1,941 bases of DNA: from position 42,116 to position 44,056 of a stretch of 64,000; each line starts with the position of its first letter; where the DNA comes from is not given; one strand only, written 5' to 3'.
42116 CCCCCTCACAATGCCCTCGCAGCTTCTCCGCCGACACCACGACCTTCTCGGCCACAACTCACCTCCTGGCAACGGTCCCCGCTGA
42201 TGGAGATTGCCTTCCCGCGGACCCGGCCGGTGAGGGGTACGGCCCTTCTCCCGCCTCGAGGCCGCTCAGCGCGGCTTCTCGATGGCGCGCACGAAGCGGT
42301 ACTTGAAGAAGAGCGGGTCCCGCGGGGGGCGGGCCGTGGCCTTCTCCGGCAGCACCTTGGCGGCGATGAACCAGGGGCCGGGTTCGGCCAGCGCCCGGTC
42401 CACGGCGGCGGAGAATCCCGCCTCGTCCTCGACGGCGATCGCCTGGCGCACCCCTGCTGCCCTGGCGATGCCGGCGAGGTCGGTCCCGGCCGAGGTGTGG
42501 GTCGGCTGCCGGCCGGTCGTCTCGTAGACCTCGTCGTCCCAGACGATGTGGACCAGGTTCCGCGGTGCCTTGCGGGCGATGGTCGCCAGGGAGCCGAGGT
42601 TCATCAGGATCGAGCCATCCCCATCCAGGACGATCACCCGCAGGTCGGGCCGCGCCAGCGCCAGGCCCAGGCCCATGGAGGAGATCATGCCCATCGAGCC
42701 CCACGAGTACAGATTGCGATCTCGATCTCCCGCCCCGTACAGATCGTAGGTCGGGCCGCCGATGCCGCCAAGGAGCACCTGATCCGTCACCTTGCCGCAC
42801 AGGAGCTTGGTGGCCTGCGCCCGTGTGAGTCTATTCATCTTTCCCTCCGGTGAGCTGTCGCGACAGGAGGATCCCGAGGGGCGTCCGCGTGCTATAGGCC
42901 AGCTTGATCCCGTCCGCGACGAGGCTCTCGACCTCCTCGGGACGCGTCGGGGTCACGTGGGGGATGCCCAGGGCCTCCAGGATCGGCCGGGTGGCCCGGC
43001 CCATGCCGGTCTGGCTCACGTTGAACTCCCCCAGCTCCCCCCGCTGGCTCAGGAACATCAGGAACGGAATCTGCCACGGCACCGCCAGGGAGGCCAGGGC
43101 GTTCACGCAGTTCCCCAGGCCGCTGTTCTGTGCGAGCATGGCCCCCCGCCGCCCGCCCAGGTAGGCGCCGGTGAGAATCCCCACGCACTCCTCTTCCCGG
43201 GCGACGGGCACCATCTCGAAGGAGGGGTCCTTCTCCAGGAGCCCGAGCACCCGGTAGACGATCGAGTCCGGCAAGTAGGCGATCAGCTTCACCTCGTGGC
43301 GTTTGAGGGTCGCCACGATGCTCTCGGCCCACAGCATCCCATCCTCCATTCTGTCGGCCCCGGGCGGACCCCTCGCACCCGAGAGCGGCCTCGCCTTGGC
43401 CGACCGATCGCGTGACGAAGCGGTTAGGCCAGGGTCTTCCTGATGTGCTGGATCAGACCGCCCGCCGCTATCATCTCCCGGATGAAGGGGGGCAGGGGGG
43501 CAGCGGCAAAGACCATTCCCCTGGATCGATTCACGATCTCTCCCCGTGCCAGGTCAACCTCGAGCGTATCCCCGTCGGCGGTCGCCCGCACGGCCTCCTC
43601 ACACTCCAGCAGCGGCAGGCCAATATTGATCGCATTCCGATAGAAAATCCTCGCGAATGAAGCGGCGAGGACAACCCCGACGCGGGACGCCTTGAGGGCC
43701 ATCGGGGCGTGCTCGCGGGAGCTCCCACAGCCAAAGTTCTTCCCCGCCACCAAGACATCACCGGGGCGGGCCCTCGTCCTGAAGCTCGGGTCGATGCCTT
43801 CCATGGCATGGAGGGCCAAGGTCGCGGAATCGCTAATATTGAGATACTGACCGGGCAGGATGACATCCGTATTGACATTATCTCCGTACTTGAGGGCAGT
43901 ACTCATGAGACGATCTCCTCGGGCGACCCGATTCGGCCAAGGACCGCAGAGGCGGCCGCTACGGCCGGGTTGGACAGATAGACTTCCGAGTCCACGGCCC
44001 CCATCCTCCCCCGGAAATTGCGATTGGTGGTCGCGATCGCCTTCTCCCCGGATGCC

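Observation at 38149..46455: Eight-gene operon combining PrpF isomerase, archaeal-type LeuCD hydro-lyase, split ComDE-like TPP decarboxylase, Ldh_2 (ComC-family) dehydrogenase, F420-type LLM and an OYE/dienoyl reductase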

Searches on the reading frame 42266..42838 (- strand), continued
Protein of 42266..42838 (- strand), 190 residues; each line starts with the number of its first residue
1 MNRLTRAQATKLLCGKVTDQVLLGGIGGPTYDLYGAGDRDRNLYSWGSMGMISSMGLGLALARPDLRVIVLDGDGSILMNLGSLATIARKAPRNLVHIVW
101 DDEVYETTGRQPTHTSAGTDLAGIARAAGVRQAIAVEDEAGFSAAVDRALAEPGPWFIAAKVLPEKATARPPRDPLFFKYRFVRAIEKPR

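Call 64: search_protein_families(library=pfam, proteins=[L037:8425-9093:+, L037:10562-11071:+, L037:11138-12322:+, L037:4098-4880:-, L037:3097-4128:-, L037:1798-2943:-, L037:13462-13878:+, L037:17905-19281:-, L037:19278-20549:-], max_evalue=0.00001)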
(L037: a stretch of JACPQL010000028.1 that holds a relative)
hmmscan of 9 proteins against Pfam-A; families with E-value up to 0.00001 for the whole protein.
L037:8425-9093:+ (222 aa): 0 families

L037:10562-11071:+ (169 aa): 2 families
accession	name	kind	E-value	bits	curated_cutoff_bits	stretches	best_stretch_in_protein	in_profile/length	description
PF22769.1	DCD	-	6e-20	72.3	27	1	3-149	3-151/153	dCTP deaminase-like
PF00692.24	dUTPase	-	5.3e-07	29.9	22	1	79-153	32-106/129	dUTPase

L037:11138-12322:+ (394 aa): 1 family
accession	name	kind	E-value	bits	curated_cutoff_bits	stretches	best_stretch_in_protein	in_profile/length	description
PF01266.30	DAO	-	5.5e-70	237.1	27.9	1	21-369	1-353/353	FAD dependent oxidoreductase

L037:4098-4880:- (260 aa): 2 families
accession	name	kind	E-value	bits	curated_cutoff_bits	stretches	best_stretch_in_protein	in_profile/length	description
PF06750.18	A24_N_bact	-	4.2e-33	113.7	23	1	11-93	1-83/84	Bacterial Peptidase A24 N-terminal domain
PF01478.23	Peptidase_A24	-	5.3e-15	56.2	26.5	1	105-214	2-103/104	Type IV leader peptidase family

L037:3097-4128:- (343 aa): 1 family
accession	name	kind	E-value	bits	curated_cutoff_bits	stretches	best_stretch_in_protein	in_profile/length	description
PF00486.34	Trans_reg_C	-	6.5e-20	71.4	26.2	1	260-334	2-77/77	Transcriptional regulatory protein, C terminal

L037:1798-2943:- (381 aa): 3 families
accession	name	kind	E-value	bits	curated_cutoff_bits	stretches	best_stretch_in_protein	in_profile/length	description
PF02767.21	DNA_pol3_beta_2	-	6.7e-29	101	27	1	135-249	3-115/116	DNA polymerase III beta subunit, central domain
PF00712.24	DNA_pol3_beta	-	1.8e-24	86.7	24.4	1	5-123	1-119/120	DNA polymerase III beta subunit, N-terminal domain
PF02768.20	DNA_pol3_beta_3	-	2.6e-21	76.1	27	1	253-377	2-120/121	DNA polymerase III beta subunit, C-terminal domain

L037:13462-13878:+ (138 aa): 1 family
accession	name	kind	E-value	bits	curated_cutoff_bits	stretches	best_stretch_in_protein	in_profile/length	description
PF01850.27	PIN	-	6.6e-14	53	23.6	1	7-125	2-118/120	PIN domain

L037:17905-19281:- (458 aa): 2 families
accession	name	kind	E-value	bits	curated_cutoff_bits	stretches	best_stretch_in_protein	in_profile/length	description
PF03972.19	MmgE_PrpD_N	-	4e-68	229.7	32.1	1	8-240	2-238/244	MmgE/PrpD N-terminal domain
PF19305.4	MmgE_PrpD_C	-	9.6e-40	136.6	32.1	1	267-422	1-160/173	MmgE/PrpD C-terminal domain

L037:19278-20549:- (423 aa): 1 family
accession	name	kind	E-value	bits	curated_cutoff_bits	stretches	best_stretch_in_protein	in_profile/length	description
PF18920.5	DUF5671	-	2e-27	96.1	28.4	2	164-304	1-132/132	Domain of unknown function (DUF5671)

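Call 65: search_dna_similar(query=window:42266-42838:-, collection=plasmids, mode=protein, max_rows=40, max_evalue=1e-15)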
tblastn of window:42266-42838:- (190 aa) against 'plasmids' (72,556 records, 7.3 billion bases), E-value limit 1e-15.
Records with a match: 85; places in all: 86; records where one place covers at least 80% of the query: 75.
Best place of each record, by identity: <60% 85.
By first word of the organism name: Ralstonia 18; Leisingera 10; Sphingobium 10; Rhizobium 9; Mycetohabitans 7; Bradyrhizobium 7; Methylobacterium 4; Deinococcus 2; Shinella 2; Mesorhizobium 2; and 13 more.
By predicted mobility (MOB-suite, as given by PLSDB): non-mobilizable 53; mobilizable 26; conjugative 6.
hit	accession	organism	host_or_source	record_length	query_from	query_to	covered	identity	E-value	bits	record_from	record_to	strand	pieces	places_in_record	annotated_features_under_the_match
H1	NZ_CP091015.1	Burkholderia cenocepacia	-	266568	2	182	95%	43.8%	3e-30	123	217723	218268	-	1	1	thiamine pyrophosphate-dependent enzyme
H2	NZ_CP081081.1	Leisingera caerulea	-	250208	4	186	96%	41.9%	2e-23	103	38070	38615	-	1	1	comE: sulfopyruvate decarboxylase subunit beta | comD: sulfopyruvate decarboxylase subunit alpha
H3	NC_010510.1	Methylobacterium radiotolerans JCM 2831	-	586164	4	189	98%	41.2%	2e-25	109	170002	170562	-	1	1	thiamine pyrophosphate-dependent enzyme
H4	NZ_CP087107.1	Methylobacterium sp. NMS14P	Coffea arabica,Pure culture,root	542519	4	189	98%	41.2%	2e-23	103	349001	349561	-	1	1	thiamine pyrophosphate-dependent enzyme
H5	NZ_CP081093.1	Leisingera caerulea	-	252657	4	186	96%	41.4%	8e-24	104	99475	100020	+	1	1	comE: sulfopyruvate decarboxylase subunit beta | thiamine pyrophosphate-binding protein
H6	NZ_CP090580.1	Methylobacterium radiotolerans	Pure isolate,Urban soil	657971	4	189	98%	40.6%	5e-24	105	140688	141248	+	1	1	thiamine pyrophosphate-dependent enzyme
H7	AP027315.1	Sphingobium sp. TomMM15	-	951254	1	182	96%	41.3%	3e-26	111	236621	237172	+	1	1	aldehyde dehydrogenase | hypothetical protein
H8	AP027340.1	Sphingobium sp. TomTYG73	-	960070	1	182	96%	41.3%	3e-26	111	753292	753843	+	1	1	aldehyde dehydrogenase | hypothetical protein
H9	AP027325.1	Sphingobium sp. TomTYG46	-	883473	1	182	96%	41.3%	9e-26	110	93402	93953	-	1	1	aldehyde dehydrogenase | hypothetical protein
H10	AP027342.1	Sphingobium sp. TomTYG74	-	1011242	1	182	96%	41.3%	1e-25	109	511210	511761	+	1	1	aldehyde dehydrogenase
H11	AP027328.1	Sphingobium sp. TomTYG64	-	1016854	1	182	96%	41.3%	1e-25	109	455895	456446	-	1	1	aldehyde dehydrogenase | hypothetical protein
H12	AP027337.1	Sphingobium sp. TomTYG72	-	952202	1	181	95%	41.5%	2e-26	112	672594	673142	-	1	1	aldehyde dehydrogenase | hypothetical protein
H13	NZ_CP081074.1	Leisingera caerulea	-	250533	4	186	96%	40.9%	3e-23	103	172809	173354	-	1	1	comE: sulfopyruvate decarboxylase subunit beta | comD: sulfopyruvate decarboxylase subunit alpha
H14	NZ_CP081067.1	Leisingera caerulea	-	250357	4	186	96%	40.9%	2e-18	89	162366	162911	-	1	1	comE: sulfopyruvate decarboxylase subunit beta | comD: sulfopyruvate decarboxylase subunit alpha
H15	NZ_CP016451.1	Sinorhizobium sp. RAC02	Microbial isolate,Algal phycosphere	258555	6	182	93%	42.2%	3e-24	105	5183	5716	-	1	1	thiamine pyrophosphate-dependent enzyme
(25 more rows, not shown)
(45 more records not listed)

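Call 67: get_annotated_region(hit=H1, flank=7000)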
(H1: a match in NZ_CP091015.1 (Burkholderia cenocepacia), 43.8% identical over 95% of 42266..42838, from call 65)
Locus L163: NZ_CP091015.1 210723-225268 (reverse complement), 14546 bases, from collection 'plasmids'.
description: Burkholderia cenocepacia strain CMCC(B)23006 plasmid unnamed3, complete sequence
organism: Burkholderia cenocepacia (NCBI taxid 95486)
taxonomy: Bacteria; Pseudomonadota; Betaproteobacteria; Burkholderiales; Burkholderiaceae; Burkholderia; Burkholderia cenocepacia
host: -; source: -; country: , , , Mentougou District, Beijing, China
typing (MOB-suite, as given by PLSDB): conjugative; replicon rep_cluster_1398; relaxase MOBH; mating-pair formation MPF_T
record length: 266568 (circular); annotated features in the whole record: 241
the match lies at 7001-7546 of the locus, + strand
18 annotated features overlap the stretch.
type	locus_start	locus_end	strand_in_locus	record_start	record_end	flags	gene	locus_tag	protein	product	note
CDS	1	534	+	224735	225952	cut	-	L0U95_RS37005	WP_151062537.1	pyridoxal phosphate-dependent aminotransferase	GO:0009058 - biosynthetic process [Evidence IEA]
CDS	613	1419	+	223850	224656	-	-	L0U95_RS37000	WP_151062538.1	alpha/beta hydrolase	-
CDS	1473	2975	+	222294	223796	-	ansP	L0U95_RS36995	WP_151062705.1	L-asparagine permease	GO:0006865 - amino acid transport [Evidence IEA]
CDS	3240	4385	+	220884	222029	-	-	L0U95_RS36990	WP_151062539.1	branched-chain amino acid ABC transporter substrate-binding protein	GO:0015803 - branched-chain amino acid transport [Evidence IEA]; GO:0055085 - transmembrane transport [Evidence IEA]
CDS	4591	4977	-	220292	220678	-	-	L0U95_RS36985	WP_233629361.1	hypothetical protein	-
CDS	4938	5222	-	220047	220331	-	-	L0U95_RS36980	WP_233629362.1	hypothetical protein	-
CDS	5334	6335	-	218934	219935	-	-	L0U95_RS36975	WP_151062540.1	LysR family transcriptional regulator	-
CDS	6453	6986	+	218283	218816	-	-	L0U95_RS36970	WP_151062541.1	thiamine pyrophosphate-binding protein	-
CDS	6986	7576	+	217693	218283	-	-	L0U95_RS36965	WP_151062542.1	thiamine pyrophosphate-dependent enzyme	-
CDS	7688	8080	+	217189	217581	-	-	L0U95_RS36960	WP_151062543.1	aldehyde dehydrogenase family protein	-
CDS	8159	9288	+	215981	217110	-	-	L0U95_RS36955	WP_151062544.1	IS3 family transposase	-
CDS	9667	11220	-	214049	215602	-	-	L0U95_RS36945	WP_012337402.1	IS66-like element ISBcen19 family transposase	GO:0006313 - DNA transposition [Evidence IEA]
CDS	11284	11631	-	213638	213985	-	tnpB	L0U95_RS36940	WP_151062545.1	IS66 family insertion sequence element accessory protein TnpB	-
CDS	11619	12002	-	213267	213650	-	-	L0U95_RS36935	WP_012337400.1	transposase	GO:0006313 - DNA transposition [Evidence IEA]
CDS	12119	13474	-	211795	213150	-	-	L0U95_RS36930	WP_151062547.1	FAD-binding oxidoreductase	-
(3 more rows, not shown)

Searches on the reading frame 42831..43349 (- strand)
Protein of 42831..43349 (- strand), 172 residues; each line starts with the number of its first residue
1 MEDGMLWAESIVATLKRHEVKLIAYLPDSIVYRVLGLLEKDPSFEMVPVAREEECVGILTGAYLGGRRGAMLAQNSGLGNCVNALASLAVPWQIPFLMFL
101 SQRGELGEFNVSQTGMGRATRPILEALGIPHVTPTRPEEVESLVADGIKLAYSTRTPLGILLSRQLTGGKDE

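Call 4: search_protein_families(library=pfam, proteins=[window:42831-43349:-])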
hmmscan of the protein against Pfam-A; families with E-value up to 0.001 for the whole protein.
window:42831-43349:- (172 aa): 1 family
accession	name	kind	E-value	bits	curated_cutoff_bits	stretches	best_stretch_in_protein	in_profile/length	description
PF02776.23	TPP_enzyme_N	-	1.1e-06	28.8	26.8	1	8-103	4-100/119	Thiamine pyrophosphate enzyme, N-terminal TPP binding domain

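Call 5: search_protein_families(library=ncbifam, proteins=[window:42831-43349:-])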
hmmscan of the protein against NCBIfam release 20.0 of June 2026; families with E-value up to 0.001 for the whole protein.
window:42831-43349:- (172 aa): 2 families
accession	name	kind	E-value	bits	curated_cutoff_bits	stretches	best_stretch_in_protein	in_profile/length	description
TIGR03845.1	sulfopyru_alph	equivalog_domain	6.8e-43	146.3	147.95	1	9-164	2-157/160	sulfopyruvate decarboxylase subunit alpha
TIGR03297.1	Ppyr-DeCO2ase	equivalog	2.8e-22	79.2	312.5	1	20-164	2-152/360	phosphonopyruvate decarboxylase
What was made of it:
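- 42831..43337 (-): split TPP decarboxylase, alpha (PYR-domain) subunit, ComD-like. TIGR03845 sulfopyruvate decarboxylase alpha 146.3 bits against a 147.95 cut-off; Ppd TIGR03297 79.2 against 312.5 (call 5).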

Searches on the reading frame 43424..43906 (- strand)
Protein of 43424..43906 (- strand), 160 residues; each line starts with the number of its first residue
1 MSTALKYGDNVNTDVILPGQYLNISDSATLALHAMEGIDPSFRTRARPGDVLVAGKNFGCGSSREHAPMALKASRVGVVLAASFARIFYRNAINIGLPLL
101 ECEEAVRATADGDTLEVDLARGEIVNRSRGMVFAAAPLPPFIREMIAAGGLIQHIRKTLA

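Call 4: search_protein_families(library=pfam, proteins=[window:43424-43906:-])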
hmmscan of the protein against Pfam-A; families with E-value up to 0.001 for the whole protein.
window:43424-43906:- (160 aa): 1 family
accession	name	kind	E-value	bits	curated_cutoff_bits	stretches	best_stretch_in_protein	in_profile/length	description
PF00694.25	Aconitase_C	-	2.6e-18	67.1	22.8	1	35-99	60-125/131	Aconitase C-terminal domain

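Call 5: search_protein_families(library=ncbifam, proteins=[window:43424-43906:-])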
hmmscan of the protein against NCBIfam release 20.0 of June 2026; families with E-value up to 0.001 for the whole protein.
window:43424-43906:- (160 aa): 15 families
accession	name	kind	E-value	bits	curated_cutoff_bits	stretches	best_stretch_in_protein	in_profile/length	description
TIGR02084.1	leud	equivalog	2.7e-60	202.6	245.85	1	4-157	3-156/156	3-isopropylmalate dehydratase small subunit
TIGR02087.1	LEUD_arch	subfamily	3.4e-57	192.6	108.95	1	4-158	3-157/157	LeuD/DmdB family oxidoreductase small subunit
NF040625.1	HacB2_Meth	equivalog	5.2e-50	169.1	230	1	5-157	9-158/161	homoaconitase small subunit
NF040604.2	HacB_Meth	equivalog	2.5e-45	154.2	230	1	4-156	7-158/159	homoaconitase small subunit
NF010629.0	PRK14023.1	equivalog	4.2e-42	143.8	229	1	1-157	1-156/166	homoaconitate hydratase small subunit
TIGR00139.1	h_aconitase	equivalog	1.9e-24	86.1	529.9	1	8-106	539-639/709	homoaconitase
NF002458.0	PRK01641.1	subfamily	3.7e-24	85.4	167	1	9-134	17-160/202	3-isopropylmalate dehydratase small subunit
TIGR00171.1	leuD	equivalog_domain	2.5e-18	66.6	116.25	1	46-149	67-174/188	3-isopropylmalate dehydratase small subunit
NF005558.0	PRK07229.1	equivalog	5.8e-17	61.5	612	1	3-117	474-595/647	aconitate hydratase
TIGR01342.1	acon_putative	hypoth_equivalog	2e-16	59.3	719.15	1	3-118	473-599/655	putative aconitate hydratase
NF006757.0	PRK09277.1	subfamily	1.1e-07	29.9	686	1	50-104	759-813/888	aconitate hydratase AcnA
TIGR01341.1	aconitase_1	equivalog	2.3e-07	28.9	945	1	50-110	750-810/876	aconitate hydratase AcnA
NF009520.0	PRK12881.1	subfamily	5.8e-07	27.6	905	1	50-105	764-819/893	aconitate hydratase AcnA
TIGR02333.1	2met_isocit_dHY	equivalog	3.7e-05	21.8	1419.85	1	43-122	727-806/858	Fe/S-dependent 2-methylisocitrate dehydratase AcnD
TIGR01340.1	aconitase_mito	equivalog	5.3e-05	21.8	825.35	1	33-99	608-674/745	aconitate hydratase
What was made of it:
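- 43424..43906 (-): LeuD-type small subunit; its start overlaps the LeuC stop by 4 nt. TIGR02084 202.6 bits against a 245.85 cut-off; TIGR02087 LeuD/DmdB subfamily 192.6 bits, above its 108.95 cut-off (call 5).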

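Call 48: search_solved_structures(query=window:43424-43906:-, max_evalue=0.00001, show_alignments=4)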
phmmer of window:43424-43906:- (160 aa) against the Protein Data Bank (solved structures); distinct sequences matched with E-value up to 0.00001: 8.
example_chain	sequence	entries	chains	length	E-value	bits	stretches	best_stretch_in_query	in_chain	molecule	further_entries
3vba_A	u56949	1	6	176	1.1e-49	171.5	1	5-160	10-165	Isopropylmalate/citramalate isomerase small subunit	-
2pkp_A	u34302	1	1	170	3.1e-40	140.8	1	4-157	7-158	Homoaconitase small subunit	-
1v7l_A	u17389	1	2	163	1.3e-35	125.8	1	5-157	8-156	3-isopropylmalate dehydratase small subunit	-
2hcu_A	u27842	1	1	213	5.2e-12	49.2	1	7-105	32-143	3-isopropylmalate dehydratase small subunit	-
3q3w_A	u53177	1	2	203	6.7e-10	42.4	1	46-102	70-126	3-isopropylmalate dehydratase small subunit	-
3h5e_A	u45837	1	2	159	3.3e-09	40.1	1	9-101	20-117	3-isopropylmalate dehydratase small subunit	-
3h5j_A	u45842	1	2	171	3.7e-09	40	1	9-101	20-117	3-isopropylmalate dehydratase small subunit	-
3h5h_A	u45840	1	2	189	4.5e-09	39.7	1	9-101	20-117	3-isopropylmalate dehydratase small subunit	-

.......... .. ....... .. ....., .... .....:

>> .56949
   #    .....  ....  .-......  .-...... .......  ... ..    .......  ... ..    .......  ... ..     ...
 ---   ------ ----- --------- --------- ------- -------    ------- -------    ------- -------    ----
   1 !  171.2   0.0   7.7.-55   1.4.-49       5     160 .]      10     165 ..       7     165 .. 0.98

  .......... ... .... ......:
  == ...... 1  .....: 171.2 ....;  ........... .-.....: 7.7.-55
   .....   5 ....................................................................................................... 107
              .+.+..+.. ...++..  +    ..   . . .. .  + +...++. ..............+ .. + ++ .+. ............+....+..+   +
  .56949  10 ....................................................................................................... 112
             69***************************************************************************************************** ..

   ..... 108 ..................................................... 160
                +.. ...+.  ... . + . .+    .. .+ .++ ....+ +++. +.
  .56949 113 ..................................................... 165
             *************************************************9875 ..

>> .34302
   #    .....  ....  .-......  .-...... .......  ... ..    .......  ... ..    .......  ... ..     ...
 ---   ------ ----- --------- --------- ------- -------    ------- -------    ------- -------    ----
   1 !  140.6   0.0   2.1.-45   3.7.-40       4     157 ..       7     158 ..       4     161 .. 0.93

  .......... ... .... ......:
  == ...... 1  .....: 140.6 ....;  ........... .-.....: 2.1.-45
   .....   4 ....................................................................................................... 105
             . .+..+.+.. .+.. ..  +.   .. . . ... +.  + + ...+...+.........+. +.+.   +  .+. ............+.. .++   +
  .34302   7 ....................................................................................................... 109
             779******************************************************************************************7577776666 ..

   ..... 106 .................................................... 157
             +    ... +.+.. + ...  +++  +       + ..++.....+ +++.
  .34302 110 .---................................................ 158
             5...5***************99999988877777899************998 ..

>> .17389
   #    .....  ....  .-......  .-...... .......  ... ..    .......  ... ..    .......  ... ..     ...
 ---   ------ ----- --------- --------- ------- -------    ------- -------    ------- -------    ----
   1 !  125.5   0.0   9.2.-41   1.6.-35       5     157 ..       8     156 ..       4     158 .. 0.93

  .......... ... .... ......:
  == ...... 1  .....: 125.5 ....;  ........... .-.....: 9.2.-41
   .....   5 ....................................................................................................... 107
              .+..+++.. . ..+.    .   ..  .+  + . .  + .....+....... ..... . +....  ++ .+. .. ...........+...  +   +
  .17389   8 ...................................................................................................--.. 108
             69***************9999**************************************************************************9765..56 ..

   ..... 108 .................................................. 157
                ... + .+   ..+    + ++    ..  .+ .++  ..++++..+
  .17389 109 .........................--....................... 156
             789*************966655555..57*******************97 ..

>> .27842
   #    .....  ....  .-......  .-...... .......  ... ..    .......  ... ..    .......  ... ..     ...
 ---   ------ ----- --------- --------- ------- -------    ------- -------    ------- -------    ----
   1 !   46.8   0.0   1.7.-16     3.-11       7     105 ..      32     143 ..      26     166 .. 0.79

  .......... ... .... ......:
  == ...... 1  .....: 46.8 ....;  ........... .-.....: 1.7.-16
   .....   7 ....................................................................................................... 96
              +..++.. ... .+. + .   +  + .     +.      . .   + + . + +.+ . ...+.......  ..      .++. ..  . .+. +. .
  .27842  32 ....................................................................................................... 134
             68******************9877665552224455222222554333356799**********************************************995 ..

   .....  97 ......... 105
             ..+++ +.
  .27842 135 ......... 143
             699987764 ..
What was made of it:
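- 43424..43906 (-): Best PDB match is the M. jannaschii isopropylmalate/citramalate isomerase small subunit 3VBA at 171.5 bits, ahead of the homoaconitase small subunit 2PKP at 140.8 (call 48).
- On Homoaconitase (HacAB/AksDE): The loop reads YLNI, with no Arg (call 48).
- LeuD closest to the IPM/citramalate isomerase small subunit, with an uncharged specificity loop: call 48. LeuD is closest to the IPM/citramalate isomerase small subunit (call 48).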
